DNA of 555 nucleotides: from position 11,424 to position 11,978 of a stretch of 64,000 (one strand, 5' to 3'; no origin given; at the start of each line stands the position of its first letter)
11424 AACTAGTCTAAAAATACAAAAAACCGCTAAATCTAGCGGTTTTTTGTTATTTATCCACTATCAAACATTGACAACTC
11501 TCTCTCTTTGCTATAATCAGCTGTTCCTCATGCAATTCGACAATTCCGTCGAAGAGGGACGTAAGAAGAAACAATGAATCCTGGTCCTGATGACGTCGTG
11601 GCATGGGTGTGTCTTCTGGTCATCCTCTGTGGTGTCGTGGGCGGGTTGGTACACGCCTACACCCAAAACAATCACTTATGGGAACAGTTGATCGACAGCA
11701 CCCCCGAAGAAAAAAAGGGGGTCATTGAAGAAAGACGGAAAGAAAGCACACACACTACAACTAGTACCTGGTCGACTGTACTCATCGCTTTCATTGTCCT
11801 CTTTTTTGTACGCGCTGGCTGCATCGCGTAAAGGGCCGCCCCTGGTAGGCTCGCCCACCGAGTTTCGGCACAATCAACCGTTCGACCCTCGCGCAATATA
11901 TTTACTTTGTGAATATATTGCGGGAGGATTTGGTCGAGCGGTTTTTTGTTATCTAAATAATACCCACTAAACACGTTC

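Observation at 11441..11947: Third copy of the cassette after nrdB, carrying an 85-aa two-TM protein and an overlapping 15-codon uORF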

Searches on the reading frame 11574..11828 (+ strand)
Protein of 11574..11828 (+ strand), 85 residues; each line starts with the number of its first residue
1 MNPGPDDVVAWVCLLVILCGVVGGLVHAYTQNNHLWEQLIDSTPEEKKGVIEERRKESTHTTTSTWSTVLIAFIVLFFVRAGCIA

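Call 21: find_homologous_proteins(query=window:11574-11828:+, max_evalue=10)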
Query seq(85 aa) (85 aa): 1 proteins with E <= 10 among 2 candidates.
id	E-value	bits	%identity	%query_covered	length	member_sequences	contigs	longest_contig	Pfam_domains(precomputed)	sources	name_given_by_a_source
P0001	1.8e-51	190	100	100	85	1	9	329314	-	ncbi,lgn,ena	-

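Call 22: find_encoding_contigs(protein=P0001, flank=3000, max_places=10)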
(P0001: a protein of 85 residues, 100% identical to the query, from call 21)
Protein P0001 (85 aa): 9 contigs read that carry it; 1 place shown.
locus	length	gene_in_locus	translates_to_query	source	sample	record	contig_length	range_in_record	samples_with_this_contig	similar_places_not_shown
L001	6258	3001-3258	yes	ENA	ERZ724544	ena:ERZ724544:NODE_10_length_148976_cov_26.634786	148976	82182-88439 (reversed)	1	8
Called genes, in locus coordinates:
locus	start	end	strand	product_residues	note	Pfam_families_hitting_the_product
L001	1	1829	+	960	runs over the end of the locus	PF03477:ATP-cone, PF00317:Ribonuc_red_lgN, PF02867:Ribonuc_red_lgC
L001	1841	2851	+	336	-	PF00268:Ribonuc_red_sm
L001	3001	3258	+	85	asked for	-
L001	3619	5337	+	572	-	PF05157:MshEN, PF00437:T2SSE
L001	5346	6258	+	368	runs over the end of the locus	PF00482:T2SSF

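Call 23: list_cluster_members(proteins=[P0001, window:3825-3908:+, window:4083-4172:+])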
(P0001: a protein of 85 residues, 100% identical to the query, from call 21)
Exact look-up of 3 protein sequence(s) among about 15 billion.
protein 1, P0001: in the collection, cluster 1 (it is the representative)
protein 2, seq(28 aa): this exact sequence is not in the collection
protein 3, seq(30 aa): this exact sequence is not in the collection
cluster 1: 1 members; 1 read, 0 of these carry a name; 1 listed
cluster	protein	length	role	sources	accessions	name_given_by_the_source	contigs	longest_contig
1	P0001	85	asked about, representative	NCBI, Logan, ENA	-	-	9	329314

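Call 53: search_protein_families(library=pfam, max_evalue=1, proteins=[window:11574-11828:+])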
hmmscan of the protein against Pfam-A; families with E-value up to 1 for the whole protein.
window:11574-11828:+ (85 aa): 4 families
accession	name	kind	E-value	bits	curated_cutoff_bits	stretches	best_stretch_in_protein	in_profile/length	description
PF13567.11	DUF4131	-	0.031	14.4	31.6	1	9-60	31-82/165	Domain of unknown function (DUF4131)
PF24838.2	8xMP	-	0.062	13.6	30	1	9-78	52-130/136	Octameric membrane protein family (8xMP)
PF10329.14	DUF2417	-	0.076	12.9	25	1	20-79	133-194/234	Region of unknown function (DUF2417)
PF12072.13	RNase_Y_N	-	0.18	11.7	32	1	14-61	4-50/201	RNase Y N-terminal region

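Call 54: search_protein_families(library=phrogs, max_evalue=1, proteins=[window:11574-11828:+])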
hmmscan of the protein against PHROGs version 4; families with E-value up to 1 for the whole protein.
window:11574-11828:+ (85 aa): 3 families
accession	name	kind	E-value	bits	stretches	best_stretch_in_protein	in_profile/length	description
phrog_27691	-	unknown function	0.0016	19.9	1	6-30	2-27/53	-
phrog_162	-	lysis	0.032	15.5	1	8-84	33-109/141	endolysin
phrog_20796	-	unknown function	0.23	12.3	1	45-79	24-58/126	-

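Call 56: search_protein_representatives(protein=window:11574-11828:+)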
Query: 85 residues. Proteins with E-value up to 0.001 (for the whole library): 1; up to 1e-10: 1; up to 1e-30: 1. The best 1 are listed.
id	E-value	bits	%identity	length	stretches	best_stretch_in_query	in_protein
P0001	5.6e-52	189.6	100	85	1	1-85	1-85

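Call 110: search_protein_families(library=padloc, max_evalue=0.1, proteins=[window:11574-11828:+])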
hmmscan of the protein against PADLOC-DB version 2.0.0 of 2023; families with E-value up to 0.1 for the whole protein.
window:11574-11828:+ (85 aa): 0 families

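Call 111: search_protein_families(library=ncbifam, max_evalue=0.1, proteins=[window:11574-11828:+])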
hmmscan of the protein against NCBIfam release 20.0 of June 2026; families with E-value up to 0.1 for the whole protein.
window:11574-11828:+ (85 aa): 3 families
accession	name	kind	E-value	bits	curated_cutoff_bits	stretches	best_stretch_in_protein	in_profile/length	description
NF004379.0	PRK05740.2-5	equivalog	0.013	15.2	150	1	7-78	40-110/127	preprotein translocase subunit SecE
NF033229.1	small_MgtR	equivalog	0.015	15.2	35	1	1-16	1-16/30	protein MgtR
NF004371.0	PRK05740.1-1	equivalog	0.04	14.1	109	1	10-79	43-110/126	preprotein translocase subunit SecE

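Call 112: search_solved_structures(query=window:11574-11828:+, max_evalue=1)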
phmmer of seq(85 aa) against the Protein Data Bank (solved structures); distinct sequences matched with E-value up to 1: 1.
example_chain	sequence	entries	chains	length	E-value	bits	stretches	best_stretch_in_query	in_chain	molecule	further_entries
9ftf_A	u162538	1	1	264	0.54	14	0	31-77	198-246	RNA-directed RNA polymerase L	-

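Call 117: predict_structure(protein=window:11574-11828:+)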
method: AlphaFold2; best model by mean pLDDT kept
length: 85 residues; sequences in the alignment: 1
mean_pLDDT: 73.4   pTM: 0.44
mean pLDDT of the five models: 73.4, 71.9, 70.7, 69.2, 68.9
residues with pLDDT >= 90: 0; 70-90: 59; 50-70: 25; < 50: 1
segments of 3 or more residues with pLDDT < 50: none
pLDDT, mean of each block of 10 residues (from residue 1): 72 80 83 81 74 60 70 74 58
secondary structure, 60 per line:
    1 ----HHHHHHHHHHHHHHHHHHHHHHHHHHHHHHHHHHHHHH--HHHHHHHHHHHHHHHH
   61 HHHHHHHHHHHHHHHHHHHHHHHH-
elements in order: H5-42 H45-84
